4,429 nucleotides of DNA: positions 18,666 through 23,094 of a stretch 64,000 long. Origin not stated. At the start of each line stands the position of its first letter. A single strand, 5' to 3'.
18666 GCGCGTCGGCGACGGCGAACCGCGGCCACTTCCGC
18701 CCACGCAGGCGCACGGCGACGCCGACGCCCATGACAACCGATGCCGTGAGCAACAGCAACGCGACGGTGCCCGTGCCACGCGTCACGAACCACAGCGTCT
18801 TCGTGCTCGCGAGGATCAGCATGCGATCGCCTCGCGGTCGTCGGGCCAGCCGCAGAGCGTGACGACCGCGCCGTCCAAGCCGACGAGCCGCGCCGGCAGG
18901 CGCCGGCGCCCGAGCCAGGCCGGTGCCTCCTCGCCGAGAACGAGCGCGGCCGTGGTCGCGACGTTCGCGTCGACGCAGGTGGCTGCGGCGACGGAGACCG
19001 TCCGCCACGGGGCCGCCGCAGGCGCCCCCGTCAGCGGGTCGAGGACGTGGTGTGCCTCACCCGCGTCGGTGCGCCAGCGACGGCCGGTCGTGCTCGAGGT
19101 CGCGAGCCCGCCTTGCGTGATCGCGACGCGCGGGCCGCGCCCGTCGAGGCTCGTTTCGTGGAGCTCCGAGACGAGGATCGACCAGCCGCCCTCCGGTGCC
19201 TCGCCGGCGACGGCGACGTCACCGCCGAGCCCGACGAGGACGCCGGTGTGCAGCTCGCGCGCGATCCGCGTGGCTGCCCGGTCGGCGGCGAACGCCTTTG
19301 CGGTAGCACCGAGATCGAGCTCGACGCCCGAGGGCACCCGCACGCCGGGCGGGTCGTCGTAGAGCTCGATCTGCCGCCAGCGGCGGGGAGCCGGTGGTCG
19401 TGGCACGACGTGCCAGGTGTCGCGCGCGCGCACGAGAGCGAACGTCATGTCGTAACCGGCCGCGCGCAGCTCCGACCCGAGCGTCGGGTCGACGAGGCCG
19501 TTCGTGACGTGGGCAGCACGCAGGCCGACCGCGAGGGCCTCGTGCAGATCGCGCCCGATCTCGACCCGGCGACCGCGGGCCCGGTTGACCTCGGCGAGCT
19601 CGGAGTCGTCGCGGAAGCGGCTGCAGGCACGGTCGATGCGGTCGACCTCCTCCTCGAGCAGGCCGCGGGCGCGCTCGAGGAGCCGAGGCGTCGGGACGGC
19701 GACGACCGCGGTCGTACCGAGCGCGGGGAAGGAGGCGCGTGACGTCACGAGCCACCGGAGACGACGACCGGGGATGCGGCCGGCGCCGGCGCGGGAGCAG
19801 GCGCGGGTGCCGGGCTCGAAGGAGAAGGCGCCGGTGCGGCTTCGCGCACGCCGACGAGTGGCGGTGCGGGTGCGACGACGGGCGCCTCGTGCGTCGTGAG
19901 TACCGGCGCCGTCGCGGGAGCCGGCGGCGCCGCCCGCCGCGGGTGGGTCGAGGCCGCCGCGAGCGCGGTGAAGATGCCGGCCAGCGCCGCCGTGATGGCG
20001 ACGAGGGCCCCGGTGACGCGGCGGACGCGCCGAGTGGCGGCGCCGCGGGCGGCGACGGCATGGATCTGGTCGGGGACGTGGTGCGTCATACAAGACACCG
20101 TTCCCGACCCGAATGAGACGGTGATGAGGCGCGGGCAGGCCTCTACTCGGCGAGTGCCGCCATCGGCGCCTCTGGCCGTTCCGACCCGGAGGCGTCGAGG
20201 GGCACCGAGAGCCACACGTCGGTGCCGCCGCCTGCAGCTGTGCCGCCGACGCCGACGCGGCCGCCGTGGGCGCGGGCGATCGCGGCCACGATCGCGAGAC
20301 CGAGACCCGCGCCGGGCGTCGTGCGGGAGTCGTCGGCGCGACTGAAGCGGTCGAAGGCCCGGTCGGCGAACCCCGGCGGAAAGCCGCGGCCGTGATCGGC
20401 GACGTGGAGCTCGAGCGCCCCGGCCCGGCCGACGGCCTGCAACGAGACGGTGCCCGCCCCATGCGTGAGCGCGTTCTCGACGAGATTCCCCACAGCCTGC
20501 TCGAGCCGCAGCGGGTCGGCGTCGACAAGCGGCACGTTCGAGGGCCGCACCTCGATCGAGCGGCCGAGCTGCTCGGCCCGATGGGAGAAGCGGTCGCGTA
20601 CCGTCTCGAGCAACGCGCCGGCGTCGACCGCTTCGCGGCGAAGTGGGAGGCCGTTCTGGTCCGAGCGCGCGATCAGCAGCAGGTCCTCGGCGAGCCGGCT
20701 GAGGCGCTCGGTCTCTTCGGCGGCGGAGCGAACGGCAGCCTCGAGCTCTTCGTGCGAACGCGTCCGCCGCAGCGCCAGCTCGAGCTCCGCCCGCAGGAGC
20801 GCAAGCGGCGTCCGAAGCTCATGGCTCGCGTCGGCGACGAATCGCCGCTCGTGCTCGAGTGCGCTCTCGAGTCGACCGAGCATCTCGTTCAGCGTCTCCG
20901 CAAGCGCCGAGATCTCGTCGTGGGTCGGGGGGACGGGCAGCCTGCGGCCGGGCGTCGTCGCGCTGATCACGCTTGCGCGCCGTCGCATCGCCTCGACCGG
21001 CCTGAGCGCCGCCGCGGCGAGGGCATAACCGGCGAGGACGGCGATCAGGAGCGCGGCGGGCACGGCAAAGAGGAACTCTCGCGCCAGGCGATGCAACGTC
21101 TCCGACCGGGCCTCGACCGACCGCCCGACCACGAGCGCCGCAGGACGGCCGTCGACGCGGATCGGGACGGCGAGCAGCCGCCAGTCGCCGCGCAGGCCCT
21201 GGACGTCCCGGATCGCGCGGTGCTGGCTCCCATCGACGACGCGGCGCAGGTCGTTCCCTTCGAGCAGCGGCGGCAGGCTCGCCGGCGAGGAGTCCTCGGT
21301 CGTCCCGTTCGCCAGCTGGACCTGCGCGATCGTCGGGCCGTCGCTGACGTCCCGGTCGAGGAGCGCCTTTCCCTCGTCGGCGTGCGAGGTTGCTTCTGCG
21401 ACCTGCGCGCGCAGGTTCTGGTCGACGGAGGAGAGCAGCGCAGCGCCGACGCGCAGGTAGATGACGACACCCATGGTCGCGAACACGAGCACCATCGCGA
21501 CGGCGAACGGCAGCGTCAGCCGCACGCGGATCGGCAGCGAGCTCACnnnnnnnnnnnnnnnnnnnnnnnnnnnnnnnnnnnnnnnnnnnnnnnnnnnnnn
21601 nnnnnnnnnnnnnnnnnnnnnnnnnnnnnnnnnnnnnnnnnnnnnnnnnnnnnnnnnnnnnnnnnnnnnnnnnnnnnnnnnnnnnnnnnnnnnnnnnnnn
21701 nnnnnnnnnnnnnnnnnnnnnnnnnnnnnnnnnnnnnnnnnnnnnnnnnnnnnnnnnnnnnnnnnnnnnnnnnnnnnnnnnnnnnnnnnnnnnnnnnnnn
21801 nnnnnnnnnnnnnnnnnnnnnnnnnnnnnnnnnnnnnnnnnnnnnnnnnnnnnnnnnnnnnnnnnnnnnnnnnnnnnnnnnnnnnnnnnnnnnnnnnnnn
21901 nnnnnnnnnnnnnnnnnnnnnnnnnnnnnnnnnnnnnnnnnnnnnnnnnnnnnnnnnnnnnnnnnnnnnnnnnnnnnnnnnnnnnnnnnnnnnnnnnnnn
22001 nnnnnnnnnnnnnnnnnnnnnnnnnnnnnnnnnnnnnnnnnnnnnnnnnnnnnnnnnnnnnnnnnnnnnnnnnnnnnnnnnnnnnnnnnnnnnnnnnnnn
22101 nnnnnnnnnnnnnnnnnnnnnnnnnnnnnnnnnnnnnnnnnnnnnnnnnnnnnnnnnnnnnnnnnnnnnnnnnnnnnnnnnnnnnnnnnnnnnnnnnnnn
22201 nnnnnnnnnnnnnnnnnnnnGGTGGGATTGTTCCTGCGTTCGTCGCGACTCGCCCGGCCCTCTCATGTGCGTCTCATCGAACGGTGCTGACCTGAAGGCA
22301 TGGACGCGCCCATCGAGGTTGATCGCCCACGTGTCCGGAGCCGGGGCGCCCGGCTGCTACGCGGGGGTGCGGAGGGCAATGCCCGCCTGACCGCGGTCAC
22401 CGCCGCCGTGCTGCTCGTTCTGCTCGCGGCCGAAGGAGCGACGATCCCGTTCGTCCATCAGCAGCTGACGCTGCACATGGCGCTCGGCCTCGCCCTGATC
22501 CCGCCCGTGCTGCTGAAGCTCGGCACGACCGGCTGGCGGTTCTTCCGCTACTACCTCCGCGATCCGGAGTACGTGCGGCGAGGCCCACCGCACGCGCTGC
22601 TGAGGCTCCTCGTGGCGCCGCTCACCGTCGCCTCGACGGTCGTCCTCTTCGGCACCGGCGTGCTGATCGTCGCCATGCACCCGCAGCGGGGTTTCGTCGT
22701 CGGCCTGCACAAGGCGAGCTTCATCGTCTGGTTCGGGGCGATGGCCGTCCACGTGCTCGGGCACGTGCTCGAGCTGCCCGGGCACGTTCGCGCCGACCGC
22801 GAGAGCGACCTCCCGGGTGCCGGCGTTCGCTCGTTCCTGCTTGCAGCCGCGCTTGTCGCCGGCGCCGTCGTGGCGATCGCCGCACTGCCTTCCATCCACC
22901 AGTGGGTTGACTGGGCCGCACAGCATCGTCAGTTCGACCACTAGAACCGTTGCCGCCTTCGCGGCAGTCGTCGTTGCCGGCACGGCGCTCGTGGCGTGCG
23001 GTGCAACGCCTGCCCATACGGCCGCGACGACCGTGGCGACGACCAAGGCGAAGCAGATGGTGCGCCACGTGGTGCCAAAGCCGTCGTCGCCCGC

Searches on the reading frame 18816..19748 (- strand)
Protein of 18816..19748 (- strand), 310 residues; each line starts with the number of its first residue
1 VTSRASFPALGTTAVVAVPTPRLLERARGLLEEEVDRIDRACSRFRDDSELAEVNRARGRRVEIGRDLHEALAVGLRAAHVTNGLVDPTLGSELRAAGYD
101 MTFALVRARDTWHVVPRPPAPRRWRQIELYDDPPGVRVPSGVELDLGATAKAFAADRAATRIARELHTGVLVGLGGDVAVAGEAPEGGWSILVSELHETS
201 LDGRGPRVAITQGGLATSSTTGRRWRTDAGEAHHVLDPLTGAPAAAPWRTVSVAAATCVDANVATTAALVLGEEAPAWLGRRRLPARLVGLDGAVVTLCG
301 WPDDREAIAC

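Call 4: search_protein_families(library=pfam, proteins=[window:18816-19748:-], max_evalue=0.1)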
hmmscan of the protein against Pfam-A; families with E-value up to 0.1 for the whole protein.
window:18816-19748:- (310 aa): 2 families
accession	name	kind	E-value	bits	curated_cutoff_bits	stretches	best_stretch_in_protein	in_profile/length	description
PF02424.20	ApbE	-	2e-44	152.6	25.6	1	11-281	2-257/266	ApbE family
PF11533.15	AtzH-like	-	0.056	13.6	27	0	130-181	36-87/126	AtzH-like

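Call 7: search_protein_families(library=ncbifam, proteins=[window:18816-19748:-], max_evalue=0.01)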
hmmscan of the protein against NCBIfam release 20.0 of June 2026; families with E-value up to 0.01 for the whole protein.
window:18816-19748:- (310 aa): 1 family
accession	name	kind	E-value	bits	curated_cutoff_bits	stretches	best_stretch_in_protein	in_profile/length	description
NF007774.0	PRK10461.1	equivalog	2.9e-12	46.2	498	1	144-279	181-316/351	FAD:protein FMN transferase ApbE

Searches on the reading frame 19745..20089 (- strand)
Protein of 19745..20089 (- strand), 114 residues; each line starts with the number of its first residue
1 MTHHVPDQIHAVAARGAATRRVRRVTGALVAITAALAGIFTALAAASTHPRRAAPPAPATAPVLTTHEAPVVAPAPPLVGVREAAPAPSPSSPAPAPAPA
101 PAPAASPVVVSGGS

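Call 4: search_protein_families(library=pfam, proteins=[window:19745-20089:-], max_evalue=0.1)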
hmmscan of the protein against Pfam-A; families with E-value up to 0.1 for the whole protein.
window:19745-20089:- (114 aa): 0 families

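Call 7: search_protein_families(library=ncbifam, proteins=[window:19745-20089:-], max_evalue=0.01)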
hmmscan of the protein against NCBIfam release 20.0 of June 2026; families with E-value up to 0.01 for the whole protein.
window:19745-20089:- (114 aa): 0 families

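Call 68: search_protein_families(library=pfam, proteins=[window:19745-20089:-], max_evalue=1)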
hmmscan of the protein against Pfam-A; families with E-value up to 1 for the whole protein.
window:19745-20089:- (114 aa): 1 family
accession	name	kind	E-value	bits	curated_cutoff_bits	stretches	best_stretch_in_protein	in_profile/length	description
PF18159.6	S_4TM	-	0.43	10.3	26.9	1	6-49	10-53/291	SMODS-associating 4TM effector domain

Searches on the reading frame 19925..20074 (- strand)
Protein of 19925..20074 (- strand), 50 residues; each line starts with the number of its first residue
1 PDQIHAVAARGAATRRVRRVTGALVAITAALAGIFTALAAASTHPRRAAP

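Call 62: find_homologous_proteins(query=A4, max_evalue=0.01)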
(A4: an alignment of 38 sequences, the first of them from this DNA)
Query A4 (38 sequences) (50 aa, profile of the alignment): 3 proteins with E <= 0.01 among 5246 candidates.
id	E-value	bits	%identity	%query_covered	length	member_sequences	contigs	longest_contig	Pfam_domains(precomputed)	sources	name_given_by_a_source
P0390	1.4e-13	68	-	-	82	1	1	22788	-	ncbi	ncbi:MAG: hypothetical protein WAL38_26535, partial [Solirubrobacteraceae bacterium]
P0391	4.0e-11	60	-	-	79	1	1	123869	-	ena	-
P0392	1.1e-6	46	90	82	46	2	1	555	-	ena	-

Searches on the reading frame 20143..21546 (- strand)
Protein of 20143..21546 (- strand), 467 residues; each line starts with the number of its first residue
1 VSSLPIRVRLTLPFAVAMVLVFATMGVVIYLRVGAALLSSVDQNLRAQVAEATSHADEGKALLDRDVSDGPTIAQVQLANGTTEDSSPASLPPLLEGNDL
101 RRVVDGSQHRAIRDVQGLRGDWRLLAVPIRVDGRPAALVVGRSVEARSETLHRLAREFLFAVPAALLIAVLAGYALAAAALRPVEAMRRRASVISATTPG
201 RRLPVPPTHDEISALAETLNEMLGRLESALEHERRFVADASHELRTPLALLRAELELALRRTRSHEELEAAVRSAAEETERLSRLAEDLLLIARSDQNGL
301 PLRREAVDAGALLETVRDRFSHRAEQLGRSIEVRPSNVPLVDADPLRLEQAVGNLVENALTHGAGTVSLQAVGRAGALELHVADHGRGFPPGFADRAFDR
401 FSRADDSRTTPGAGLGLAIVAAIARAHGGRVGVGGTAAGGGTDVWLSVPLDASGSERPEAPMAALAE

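Call 4: search_protein_families(library=pfam, proteins=[window:20143-21546:-], max_evalue=0.1)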
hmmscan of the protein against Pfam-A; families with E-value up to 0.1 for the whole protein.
window:20143-21546:- (467 aa): 6 families
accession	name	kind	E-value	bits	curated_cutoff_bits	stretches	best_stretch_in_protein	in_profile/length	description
PF02518.31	HATPase_c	-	1.1e-23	84.2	26.4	1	344-451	2-110/111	Histidine kinase-, DNA gyrase B-, and HSP90-like ATPase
PF00512.31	HisKA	-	2.7e-14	53.4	26.9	1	234-297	3-65/66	His Kinase A (phospho-acceptor) domain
PF00672.30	HAMP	-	2.3e-07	31.5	25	1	176-227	2-52/53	HAMP domain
PF13581.12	HATPase_c_2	-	3.5e-06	27.5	27.4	1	339-427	30-112/127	Histidine kinase-like ATPase domain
PF13589.12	HATPase_c_3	-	0.023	15.1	25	1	348-408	3-63/137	Histidine kinase-, DNA gyrase B-, and HSP90-like ATPase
PF13094.11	CENP-Q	-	0.051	14.2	28.5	1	202-330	8-136/162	CENP-Q, a CENPA-CAD centromere complex subunit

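Call 7: search_protein_families(library=ncbifam, proteins=[window:20143-21546:-], max_evalue=0.01)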
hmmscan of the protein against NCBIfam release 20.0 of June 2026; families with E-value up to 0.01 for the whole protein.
window:20143-21546:- (467 aa): 74 families (the best 25 are shown)
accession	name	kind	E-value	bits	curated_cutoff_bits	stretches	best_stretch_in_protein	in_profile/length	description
TIGR01386.1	cztS_silS_copS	subfamily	1.2e-73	248.7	292.55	1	6-449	4-457/457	heavy metal sensor histidine kinase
NF033092.0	HK_WalK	equivalog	8.5e-47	160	725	2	232-449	370-593/594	cell wall metabolism sensor histidine kinase WalK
NF012163.2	BaeS_SmeS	equivalog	1.1e-46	159.8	500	1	155-440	163-449/457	sensor histidine kinase efflux regulator BaeS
NF040691.1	MtrAB_MtrB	equivalog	6.7e-44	150.7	450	1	137-453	169-495/507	MtrAB system histidine kinase MtrB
NF007837.0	PRK10549.1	equivalog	1.7e-41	142.4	603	1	161-452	169-460/466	envelope stress sensor histidine kinase BaeS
NF007345.0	PRK09835.1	subfamily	2.3e-40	138.6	423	1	120-438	146-470/482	Cu(+)/Ag(+) sensor histidine kinase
NF008312.0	PRK11100.1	equivalog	3.1e-39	135.1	356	1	126-440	151-465/477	two-component system sensor histidine kinase CreC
NF052314.1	T9SS_HK_PorY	subfamily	5.5e-39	134.4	350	1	11-428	7-400/418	PorY family sensor histidine kinase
NF041735.1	hist_kin_RppB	equivalog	2.1e-38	132.3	400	2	232-439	215-429/438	two-component system sensor histidine kinase RppB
TIGR02966.1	phoR_proteo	equivalog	1.3e-37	129.6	334.2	1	231-439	112-325/333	phosphate regulon sensor histidine kinase PhoR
NF045903.1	CuHisKinLciSLeg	equivalog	9.8e-37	127.2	700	1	156-446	62-354/357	copper-responsive two-component system sensor histidine kinase LciS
NF007007.0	PRK09470.1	equivalog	1.2e-36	126.6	486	1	157-451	164-460/463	envelope stress sensor histidine kinase CpxA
NF046044.1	PnpS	equivalog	1.1e-35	123.5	400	1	234-448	171-389/390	two-component system histidine kinase PnpS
NF007898.0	PRK10604.1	equivalog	3.4e-32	112.2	478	1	210-451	189-424/433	two-component system sensor histidine kinase RstB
NF007664.1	PRK10337.1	equivalog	4.9e-30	104.6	475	1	121-440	121-435/442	quorum sensing histidine kinase QseC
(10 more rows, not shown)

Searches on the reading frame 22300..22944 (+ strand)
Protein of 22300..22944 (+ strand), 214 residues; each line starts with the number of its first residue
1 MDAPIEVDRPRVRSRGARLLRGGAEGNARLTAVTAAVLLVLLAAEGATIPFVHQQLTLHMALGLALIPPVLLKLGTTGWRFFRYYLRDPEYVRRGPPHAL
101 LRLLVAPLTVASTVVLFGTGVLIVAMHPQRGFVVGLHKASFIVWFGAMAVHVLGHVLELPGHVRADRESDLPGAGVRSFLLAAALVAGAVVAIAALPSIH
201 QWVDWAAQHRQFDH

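Call 4: search_protein_families(library=pfam, proteins=[window:22300-22944:+], max_evalue=0.1)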
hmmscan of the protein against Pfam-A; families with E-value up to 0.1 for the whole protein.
window:22300-22944:+ (214 aa): 1 family
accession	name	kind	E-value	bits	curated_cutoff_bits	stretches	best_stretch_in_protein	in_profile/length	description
PF10399.14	UCR_Fe-S_N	-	0.058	13.3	24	1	177-202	12-38/41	Ubiquitinol-cytochrome C reductase Fe-S subunit TAT signal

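Call 7: search_protein_families(library=ncbifam, proteins=[window:22300-22944:+], max_evalue=0.01)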
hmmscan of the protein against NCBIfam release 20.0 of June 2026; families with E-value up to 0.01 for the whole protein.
window:22300-22944:+ (214 aa): 0 families

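Call 53: find_homologous_proteins(query=window:22300-22944:+, max_evalue=0.001)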
Query window:22300-22944:+ (214 aa): 3381 proteins with E <= 0.001 among 8000 candidates; the best 120 are listed.
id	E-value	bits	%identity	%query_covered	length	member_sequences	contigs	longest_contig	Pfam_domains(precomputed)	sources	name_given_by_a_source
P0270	7.6e-133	459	100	100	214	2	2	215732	-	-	-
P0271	6.1e-117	407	90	100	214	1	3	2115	-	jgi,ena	-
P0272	1.2e-113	396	88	100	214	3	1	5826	-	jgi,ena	-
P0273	2.3e-107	376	90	91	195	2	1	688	-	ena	-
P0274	7.2e-106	371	82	100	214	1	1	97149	-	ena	-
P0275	1.8e-104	366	80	100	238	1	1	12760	-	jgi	jgi:hypothetical protein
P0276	2.6e-104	366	80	100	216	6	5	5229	-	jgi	jgi:hypothetical protein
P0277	3.7e-104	365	80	100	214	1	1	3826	-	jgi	jgi:hypothetical protein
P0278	4.3e-104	365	79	100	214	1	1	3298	-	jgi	jgi:hypothetical protein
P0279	5.7e-104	365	80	100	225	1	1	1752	-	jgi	jgi:hypothetical protein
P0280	5.8e-104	365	80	100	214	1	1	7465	-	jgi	jgi:hypothetical protein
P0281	1.0e-103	364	79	100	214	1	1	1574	-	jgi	jgi:hypothetical protein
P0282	1.4e-102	360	79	99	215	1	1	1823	-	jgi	jgi:hypothetical protein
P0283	2.1e-100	353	78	100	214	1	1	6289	-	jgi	jgi:hypothetical protein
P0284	7.9e-99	348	84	91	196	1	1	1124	-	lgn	-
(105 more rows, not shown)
